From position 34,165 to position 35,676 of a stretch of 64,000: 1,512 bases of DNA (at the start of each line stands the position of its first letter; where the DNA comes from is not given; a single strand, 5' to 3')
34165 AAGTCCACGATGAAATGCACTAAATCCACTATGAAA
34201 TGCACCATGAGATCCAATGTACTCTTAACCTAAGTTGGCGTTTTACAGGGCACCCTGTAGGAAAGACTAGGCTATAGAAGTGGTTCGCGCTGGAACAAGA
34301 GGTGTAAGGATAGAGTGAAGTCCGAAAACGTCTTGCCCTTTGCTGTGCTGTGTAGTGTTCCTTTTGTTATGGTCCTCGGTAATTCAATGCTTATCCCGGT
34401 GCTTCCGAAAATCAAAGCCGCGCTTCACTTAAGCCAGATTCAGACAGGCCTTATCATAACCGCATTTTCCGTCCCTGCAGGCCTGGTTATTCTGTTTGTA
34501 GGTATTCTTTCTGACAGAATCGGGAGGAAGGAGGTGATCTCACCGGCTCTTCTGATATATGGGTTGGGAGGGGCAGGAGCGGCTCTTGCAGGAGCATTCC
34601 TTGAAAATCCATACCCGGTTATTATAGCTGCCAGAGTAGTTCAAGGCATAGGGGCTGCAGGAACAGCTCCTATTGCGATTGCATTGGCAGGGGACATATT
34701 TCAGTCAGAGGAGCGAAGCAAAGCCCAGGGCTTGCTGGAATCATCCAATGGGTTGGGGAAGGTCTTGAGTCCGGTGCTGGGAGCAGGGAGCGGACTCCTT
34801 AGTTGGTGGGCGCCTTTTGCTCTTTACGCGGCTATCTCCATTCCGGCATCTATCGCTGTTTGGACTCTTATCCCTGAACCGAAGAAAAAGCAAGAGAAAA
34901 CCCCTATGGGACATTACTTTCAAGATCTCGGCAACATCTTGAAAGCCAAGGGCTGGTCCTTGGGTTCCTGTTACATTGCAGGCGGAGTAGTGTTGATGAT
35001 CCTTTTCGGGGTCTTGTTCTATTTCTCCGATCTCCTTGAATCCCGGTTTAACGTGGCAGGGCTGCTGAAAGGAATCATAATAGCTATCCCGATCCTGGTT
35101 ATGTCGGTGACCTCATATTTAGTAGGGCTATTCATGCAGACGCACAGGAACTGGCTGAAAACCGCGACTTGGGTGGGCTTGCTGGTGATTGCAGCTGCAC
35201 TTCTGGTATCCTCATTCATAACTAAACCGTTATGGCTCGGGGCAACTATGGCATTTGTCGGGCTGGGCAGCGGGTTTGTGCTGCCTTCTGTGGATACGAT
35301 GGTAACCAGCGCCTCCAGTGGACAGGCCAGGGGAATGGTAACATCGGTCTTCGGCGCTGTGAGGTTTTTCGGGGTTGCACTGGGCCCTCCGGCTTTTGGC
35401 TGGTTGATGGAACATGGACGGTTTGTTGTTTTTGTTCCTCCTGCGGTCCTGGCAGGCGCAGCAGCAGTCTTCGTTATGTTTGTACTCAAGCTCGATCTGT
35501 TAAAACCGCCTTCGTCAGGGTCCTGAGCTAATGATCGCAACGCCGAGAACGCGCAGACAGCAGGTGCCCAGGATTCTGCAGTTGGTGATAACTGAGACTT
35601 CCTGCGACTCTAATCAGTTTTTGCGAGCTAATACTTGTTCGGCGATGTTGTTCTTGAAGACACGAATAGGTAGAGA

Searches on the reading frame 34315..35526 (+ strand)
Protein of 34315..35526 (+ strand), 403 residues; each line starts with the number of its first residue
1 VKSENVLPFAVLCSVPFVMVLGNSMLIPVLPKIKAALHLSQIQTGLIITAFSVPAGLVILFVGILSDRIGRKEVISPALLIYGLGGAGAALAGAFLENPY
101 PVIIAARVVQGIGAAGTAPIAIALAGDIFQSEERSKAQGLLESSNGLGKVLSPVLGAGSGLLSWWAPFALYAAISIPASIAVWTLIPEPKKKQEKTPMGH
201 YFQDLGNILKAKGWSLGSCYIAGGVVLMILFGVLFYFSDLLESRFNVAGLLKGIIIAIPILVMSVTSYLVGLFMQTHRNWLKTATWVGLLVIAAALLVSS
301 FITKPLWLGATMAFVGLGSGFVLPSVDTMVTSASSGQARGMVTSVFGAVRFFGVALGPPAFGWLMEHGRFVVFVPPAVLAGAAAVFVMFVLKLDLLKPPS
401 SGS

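Call 45: search_protein_families(library=pfam, proteins=[window:34315-35526:+])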
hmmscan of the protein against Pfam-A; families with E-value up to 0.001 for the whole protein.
window:34315-35526:+ (403 aa): 2 families
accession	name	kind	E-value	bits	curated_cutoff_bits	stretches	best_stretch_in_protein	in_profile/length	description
PF07690.21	MFS_1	-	5.3e-57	193.7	33.4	2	14-358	3-347/347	Major Facilitator Superfamily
PF00083.30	Sugar_tr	-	1.4e-08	34.5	22.3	1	39-188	43-193/452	Sugar (and other) transporter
